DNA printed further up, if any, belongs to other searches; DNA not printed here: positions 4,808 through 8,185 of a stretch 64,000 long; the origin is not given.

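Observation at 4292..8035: AT-rich (~30% GC) island: MmeI-like type IIL RM enzyme co-transcribed with a 4-TM membrane protein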

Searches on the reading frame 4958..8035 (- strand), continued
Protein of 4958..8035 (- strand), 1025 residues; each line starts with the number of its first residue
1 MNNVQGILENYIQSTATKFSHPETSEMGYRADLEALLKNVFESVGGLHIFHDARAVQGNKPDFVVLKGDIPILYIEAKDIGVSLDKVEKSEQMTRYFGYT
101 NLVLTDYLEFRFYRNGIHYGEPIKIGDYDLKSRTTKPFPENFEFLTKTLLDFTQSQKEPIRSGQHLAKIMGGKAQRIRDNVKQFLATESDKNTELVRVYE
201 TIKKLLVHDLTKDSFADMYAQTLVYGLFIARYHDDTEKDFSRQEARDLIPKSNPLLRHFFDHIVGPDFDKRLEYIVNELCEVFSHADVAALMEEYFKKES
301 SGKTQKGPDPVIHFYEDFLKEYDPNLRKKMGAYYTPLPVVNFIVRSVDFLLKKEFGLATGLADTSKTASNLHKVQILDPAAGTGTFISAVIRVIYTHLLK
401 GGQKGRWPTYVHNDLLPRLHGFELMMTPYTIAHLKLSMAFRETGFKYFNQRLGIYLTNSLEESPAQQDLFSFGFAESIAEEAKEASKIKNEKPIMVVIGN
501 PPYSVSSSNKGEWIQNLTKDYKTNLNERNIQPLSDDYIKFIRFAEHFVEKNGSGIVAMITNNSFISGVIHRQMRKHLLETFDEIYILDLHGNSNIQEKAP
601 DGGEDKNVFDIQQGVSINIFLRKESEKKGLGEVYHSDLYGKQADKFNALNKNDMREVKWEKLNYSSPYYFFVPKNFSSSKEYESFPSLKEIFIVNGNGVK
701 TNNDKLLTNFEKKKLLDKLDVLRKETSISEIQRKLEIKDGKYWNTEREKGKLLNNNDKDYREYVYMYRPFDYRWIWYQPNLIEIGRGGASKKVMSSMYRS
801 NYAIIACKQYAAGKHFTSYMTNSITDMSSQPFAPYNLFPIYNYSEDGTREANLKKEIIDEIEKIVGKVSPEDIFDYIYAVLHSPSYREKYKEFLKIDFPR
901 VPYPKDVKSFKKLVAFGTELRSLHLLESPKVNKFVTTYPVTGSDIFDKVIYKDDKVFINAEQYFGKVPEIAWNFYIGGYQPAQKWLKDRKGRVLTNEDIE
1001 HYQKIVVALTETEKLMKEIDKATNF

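Call 37: search_protein_families(library=pfam, alignment_id=A1, max_evalue=0.001)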
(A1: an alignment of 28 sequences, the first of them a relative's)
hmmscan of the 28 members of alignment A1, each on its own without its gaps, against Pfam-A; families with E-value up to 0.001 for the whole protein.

A. member 1, L001:9060-10151:+ (364 aa): 2 families
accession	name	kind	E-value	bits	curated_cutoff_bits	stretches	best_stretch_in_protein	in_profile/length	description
PF13289.12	SIR2_2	-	2.6e-06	28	24.5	1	155-271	3-98/141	SIR2-like domain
PF14253.11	AbiH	-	0.0004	21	30.9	1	101-281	84-249/260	Bacteriophage abortive infection AbiH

B. families by the number of members that match (of 28 scanned): 44 families (the first 25 are shown)
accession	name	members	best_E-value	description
PF13245.12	AAA_19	2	9.5e-20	AAA domain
PF13604.12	AAA_30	2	6.8e-17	AAA domain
PF13538.12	UvrD_C_2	2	1.1e-08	UvrD-like helicase C-terminal domain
PF01443.25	Viral_helicase1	2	1.9e-08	Viral superfamily 1 RNA helicase core domain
PF13401.12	AAA_22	2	7.4e-06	AAA domain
PF13166.12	AAA_13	1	6.4e-124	AAA domain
PF00580.27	UvrD-helicase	1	9.3e-48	UvrD/REP helicase N-terminal domain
PF13361.12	UvrD_C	1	5.3e-37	UvrD-like helicase C-terminal domain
PF05970.20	PIF1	1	7.1e-34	PIF1-like helicase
PF06071.19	YchF-GTPase_C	1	1.7e-32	Protein of unknown function (DUF933)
PF10543.14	ORF6N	1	2.4e-31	ORF6N domain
PF07693.20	KAP_NTPase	1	2.4e-30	KAP family P-loop domain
PF13482.12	RNase_H_2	1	3e-29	RNase_H superfamily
PF13175.12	AAA_15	1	3.4e-29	AAA ATPase domain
PF19952.5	DUF6414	1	2.7e-25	Domain of unknown function (DUF6414)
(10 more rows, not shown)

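Call 38: search_protein_families(library=padloc, alignment_id=A1, max_evalue=0.001)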
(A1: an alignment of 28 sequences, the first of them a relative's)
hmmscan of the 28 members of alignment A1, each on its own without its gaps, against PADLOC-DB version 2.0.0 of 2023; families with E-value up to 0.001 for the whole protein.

A. member 1, L001:9060-10151:+ (364 aa): 5 families
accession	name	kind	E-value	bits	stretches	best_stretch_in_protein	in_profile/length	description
PDLC02408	Aga_SIR2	-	1.4e-09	35.5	1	156-268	152-264/343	Class II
PDLC02414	Aga_SIR2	-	5.1e-08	30.6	1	155-224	121-193/313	-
PDLC04093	SIR2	-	5.9e-07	26.8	1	105-263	105-276/395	-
PDLC04092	SIR2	-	2.6e-05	21.7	1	149-270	115-240/318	-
PDLC04094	SIR2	-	0.00011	19.5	1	140-229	137-230/399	-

B. families by the number of members that match (of 28 scanned): 149 families (the first 25 are shown)
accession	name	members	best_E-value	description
PDLC04894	PDC-S06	1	6.3e-159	-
PDLC04887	PDC-S06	1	1e-127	-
PDLC04896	PDC-S06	1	4.5e-122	-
PDLC03837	DolA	1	1.2e-64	-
PDLC00117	GajB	1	1.5e-57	UrvD helicase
PDLC03802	RTasHel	1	2e-57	DRT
PDLC00132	GajB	1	1.3e-54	UrvD helicase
PDLC00103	GajB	1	2.8e-53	UrvD helicase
PDLC00114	GajB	1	2.4e-51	UrvD helicase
PDLC04869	PDC-S05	1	2.1e-49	-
PDLC04897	PDC-S06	1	4.5e-49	-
PDLC04886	PDC-S06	1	6.5e-48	-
PDLC04856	PDC-S05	1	9.3e-48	-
PDLC04890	PDC-S06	1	3.3e-47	-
PDLC00127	GajB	1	4.6e-39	UrvD helicase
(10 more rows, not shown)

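Call 39: search_protein_families(library=pfam, proteins=[L003:3931-4488:+, L006:9155-11977:+, L010:9147-9494:+, L013:3009-5372:+, L014:9094-9972:+, L024:9032-9472:+, L022:8969-10921:+, L019:3890-4282:+, L023:9118-10041:+, L028:3272-3748:+], max_evalue=0.001)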
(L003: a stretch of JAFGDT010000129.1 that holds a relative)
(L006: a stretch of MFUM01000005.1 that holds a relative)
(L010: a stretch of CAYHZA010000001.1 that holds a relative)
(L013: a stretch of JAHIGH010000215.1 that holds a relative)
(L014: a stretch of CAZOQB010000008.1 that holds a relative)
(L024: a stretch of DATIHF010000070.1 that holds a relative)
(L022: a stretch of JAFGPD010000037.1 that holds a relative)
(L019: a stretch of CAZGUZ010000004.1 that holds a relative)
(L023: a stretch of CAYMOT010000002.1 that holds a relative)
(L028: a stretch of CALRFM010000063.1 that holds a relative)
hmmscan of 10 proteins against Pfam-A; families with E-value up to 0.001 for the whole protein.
L003:3931-4488:+ (186 aa): 1 family
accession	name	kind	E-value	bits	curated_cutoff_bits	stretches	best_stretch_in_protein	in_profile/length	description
PF10543.14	ORF6N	-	2.4e-31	108.3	27.8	1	18-102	3-86/86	ORF6N domain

L006:9155-11977:+ (941 aa): 4 families
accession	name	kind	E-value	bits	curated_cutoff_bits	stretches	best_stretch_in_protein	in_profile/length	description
PF07693.20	KAP_NTPase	-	2.4e-30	106.3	20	1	33-365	3-291/293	KAP family P-loop domain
PF13401.12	AAA_22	-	7.4e-06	26.7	27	0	53-106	10-63/130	AAA domain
PF24883.2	NPHP3_N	-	3.4e-05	24.5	24.8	0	53-83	27-56/164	Nephrocystin 3, N-terminal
PF00005.33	ABC_tran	-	0.00044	21.3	25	0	51-105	14-68/137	ABC transporter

L010:9147-9494:+ (116 aa): 0 families

L013:3009-5372:+ (788 aa): 1 family
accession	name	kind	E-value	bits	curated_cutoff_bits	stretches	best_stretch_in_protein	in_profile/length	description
PF13166.12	AAA_13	-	6.4e-124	415.6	36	1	10-770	1-710/713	AAA domain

L014:9094-9972:+ (293 aa): 7 families
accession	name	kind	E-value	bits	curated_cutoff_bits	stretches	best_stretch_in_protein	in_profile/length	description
PF12740.14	PETase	-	7.6e-10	39.1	28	1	50-165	45-156/263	PET hydrolase-like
PF00561.26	Abhydrolase_1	-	8.2e-10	39.2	25.8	1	61-214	2-149/245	alpha/beta hydrolase fold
PF00326.27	Peptidase_S9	-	2.8e-08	33.9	22.6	1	80-291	8-206/213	Prolyl oligopeptidase family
PF20434.5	BD-FAE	-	2e-07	31.2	26.8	1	77-156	38-111/215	BD-FAE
PF02129.25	Peptidase_S15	-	3e-07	30.8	23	1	70-165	46-127/262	X-Pro dipeptidyl-peptidase (S15 family)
PF12697.13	Abhydrolase_6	-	1.7e-06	29.3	26.3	1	62-175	1-94/217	Alpha/beta hydrolase family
PF12146.15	Hydrolase_4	-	2.2e-05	24.3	27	1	60-162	5-105/239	Serine aminopeptidase, S33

L024:9032-9472:+ (147 aa): 0 families

L022:8969-10921:+ (651 aa): 6 families
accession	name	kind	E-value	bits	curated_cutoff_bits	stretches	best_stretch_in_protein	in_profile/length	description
PF00580.27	UvrD-helicase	-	9.3e-48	163.7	23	1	32-287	3-270/271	UvrD/REP helicase N-terminal domain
PF13361.12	UvrD_C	-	5.3e-37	128.5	25.6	1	294-617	2-349/350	UvrD-like helicase C-terminal domain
PF13245.12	AAA_19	-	9.5e-20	71.6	25.1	1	44-273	13-134/134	AAA domain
PF13538.12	UvrD_C_2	-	1.1e-08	35.2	27.4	1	560-613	4-51/52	UvrD-like helicase C-terminal domain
PF01443.25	Viral_helicase1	-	1.9e-08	34.9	21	1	535-613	153-226/228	Viral superfamily 1 RNA helicase core domain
PF13604.12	AAA_30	-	0.00055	20.2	27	0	32-94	4-66/191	AAA domain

L019:3890-4282:+ (131 aa): 0 families

L023:9118-10041:+ (308 aa): 0 families

L028:3272-3748:+ (159 aa): 0 families

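Call 40: search_protein_families(library=pfam, proteins=[L025:3766-4296:+, L029:3379-4116:+, L035:4344-4757:+, L037:9056-9772:+, L044:3097-3843:+, L049:9090-9854:+, L048:5586-7076:+, L050:9072-10940:+, L054:2809-3627:+, L057:9094-9648:+], max_evalue=0.001)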
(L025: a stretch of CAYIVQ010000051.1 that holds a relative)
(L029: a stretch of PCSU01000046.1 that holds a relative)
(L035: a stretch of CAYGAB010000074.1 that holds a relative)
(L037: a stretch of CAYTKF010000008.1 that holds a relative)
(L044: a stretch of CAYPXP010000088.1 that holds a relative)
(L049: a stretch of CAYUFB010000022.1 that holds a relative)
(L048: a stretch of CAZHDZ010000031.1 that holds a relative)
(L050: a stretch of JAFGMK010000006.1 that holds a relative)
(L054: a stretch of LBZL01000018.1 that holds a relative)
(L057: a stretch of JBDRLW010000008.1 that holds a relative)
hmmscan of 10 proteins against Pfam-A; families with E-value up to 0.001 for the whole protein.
L025:3766-4296:+ (177 aa): 0 families

L029:3379-4116:+ (246 aa): 1 family
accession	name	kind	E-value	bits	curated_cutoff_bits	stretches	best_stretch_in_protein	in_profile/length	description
PF04434.22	SWIM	-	1.3e-05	25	19.6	1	64-86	13-36/38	SWIM zinc finger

L035:4344-4757:+ (138 aa): 0 families

L037:9056-9772:+ (239 aa): 0 families

L044:3097-3843:+ (249 aa): 1 family
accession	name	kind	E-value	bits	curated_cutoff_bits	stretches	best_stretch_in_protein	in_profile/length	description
PF12686.12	DUF3800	-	1.6e-18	68.3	21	1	7-214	1-149/149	Protein of unknown function (DUF3800)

L049:9090-9854:+ (255 aa): 1 family
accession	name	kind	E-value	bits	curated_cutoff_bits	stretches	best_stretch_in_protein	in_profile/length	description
PF19952.5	DUF6414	-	2.7e-25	90.1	25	1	8-238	1-255/283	Domain of unknown function (DUF6414)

L048:5586-7076:+ (497 aa): 10 families
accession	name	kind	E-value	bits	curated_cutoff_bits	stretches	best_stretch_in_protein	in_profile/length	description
PF05970.20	PIF1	-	7.1e-34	117.8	25.9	1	75-277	2-220/223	PIF1-like helicase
PF13604.12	AAA_30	-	6.8e-17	62.3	27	1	75-289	2-187/191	AAA domain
PF13245.12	AAA_19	-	9.6e-13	48.9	25.1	1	89-216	10-132/134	AAA domain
PF21530.3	Pif1_2B_dom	-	1.3e-07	31.6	23.9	1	335-374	9-47/47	DNA helicase Pif1, 2B domain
PF02689.20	Herpes_Helicase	-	1.5e-06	27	27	1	419-477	724-784/808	Helicase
PF13401.12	AAA_22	-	0.00013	22.7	27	1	89-208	4-122/130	AAA domain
PF01443.25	Viral_helicase1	-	0.0002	21.7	21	0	400-461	159-219/228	Viral superfamily 1 RNA helicase core domain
PF13191.12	AAA_16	-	0.00024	22.1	32.6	1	78-196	8-131/167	AAA ATPase domain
PF13479.12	AAA_24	-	0.00074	19.9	27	0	91-193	3-92/195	AAA domain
PF13538.12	UvrD_C_2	-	0.00083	19.6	27.4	0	424-461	1-44/52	UvrD-like helicase C-terminal domain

L050:9072-10940:+ (623 aa): 7 families
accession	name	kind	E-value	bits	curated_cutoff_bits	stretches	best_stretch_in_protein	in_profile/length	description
PF13175.12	AAA_15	-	3.4e-29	103.1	32.1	1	1-398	1-374/374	AAA ATPase domain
PF13304.12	AAA_21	-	3.5e-10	40.9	27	1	28-399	3-304/304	AAA domain, putative AbiEii toxin, Type IV TA system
PF13476.12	AAA_23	-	1.3e-06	29.6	27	1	5-283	1-199/201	AAA domain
PF20469.4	OLD-like_TOPRIM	-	2e-05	25.5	23.2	1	439-494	1-56/67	Overcoming lysogenization defect protein-like, TOPRIM domain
PF02463.25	SMC_N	-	7e-05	22.8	40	0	2-57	1-57/220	RecF/RecN/SMC N terminal domain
PF13555.12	AAA_29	-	0.00046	20.3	27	1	3-48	1-46/61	P-loop containing region of AAA domain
PF11398.14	DUF2813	-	0.00095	19.1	21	0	1-52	1-50/372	Protein of unknown function (DUF2813)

L054:2809-3627:+ (273 aa): 3 families
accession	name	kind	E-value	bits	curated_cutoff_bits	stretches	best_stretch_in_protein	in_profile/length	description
PF06071.19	YchF-GTPase_C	-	1.7e-32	111.8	27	1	191-272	1-82/84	Protein of unknown function (DUF933)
PF01926.29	MMR_HSR1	-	7.7e-22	78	21.9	1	6-122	2-91/113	50S ribosome-binding GTPase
PF02421.24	FeoB_N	-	5.5e-08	32.9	27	1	6-46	3-43/156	Ferrous iron transport protein B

L057:9094-9648:+ (185 aa): 1 family
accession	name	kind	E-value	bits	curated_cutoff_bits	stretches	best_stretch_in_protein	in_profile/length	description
PF13274.11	SocA_Panacea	-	4e-22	79.7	25.7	1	27-138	3-113/113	Antitoxin SocA-like, Panacea domain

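Call 41: search_protein_families(library=pfam, proteins=[L062:4875-5735:+, L064:9074-10585:+, L063:9056-9532:+, L066:3891-4589:+, L069:9045-9560:+, L072:9089-9721:+, L080:8937-9512:+], max_evalue=0.001)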
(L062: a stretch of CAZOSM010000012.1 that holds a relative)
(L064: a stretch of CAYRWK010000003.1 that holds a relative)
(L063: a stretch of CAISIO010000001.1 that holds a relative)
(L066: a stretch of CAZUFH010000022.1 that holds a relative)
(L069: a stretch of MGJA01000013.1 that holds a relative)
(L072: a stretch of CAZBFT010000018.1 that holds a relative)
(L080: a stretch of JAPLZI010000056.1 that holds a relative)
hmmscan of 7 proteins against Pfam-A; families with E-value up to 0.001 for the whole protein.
L062:4875-5735:+ (287 aa): 0 families

L064:9074-10585:+ (504 aa): 2 families
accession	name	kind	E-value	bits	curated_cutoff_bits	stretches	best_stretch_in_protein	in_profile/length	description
PF13482.12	RNase_H_2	-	3e-29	102.5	22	1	316-493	1-164/165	RNase_H superfamily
PF01930.23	Cas_Cas4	-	9.9e-05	22.9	22.7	0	127-223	72-159/160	Domain of unknown function DUF83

L063:9056-9532:+ (159 aa): 0 families

L066:3891-4589:+ (233 aa): 0 families

L069:9045-9560:+ (172 aa): 1 family
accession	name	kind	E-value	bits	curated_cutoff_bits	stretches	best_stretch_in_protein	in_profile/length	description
PF10881.14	DUF2726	-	5.8e-20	71.7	24.7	1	49-164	6-123/126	Protein of unknown function (DUF2726)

L072:9089-9721:+ (211 aa): 1 family
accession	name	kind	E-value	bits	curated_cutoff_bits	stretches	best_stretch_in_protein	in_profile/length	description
PF13588.12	HSDR_N_2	-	1.4e-06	28.8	25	1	13-115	10-110/110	Type I restriction enzyme R protein N terminus (HSDR_N)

L080:8937-9512:+ (192 aa): 0 families

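Call 43: search_protein_families(library=ncbifam, proteins=[window:4958-8035:-], max_evalue=0.01)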
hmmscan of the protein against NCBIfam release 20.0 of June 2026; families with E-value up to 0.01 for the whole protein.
window:4958-8035:- (1025 aa): 2 families
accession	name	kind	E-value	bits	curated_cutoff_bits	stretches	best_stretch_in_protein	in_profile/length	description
NF033451.1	BREX_2_MTaseX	equivalog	7.7e-07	27.2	400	1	279-581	139-438/1185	BREX-2 system adenine-specific DNA-methyltransferase PglX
NF047738.1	antiphage_MADS2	equivalog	0.0063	14.8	720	0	374-400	333-359/654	methylation-associated defense system DNA methyltransferase MAD2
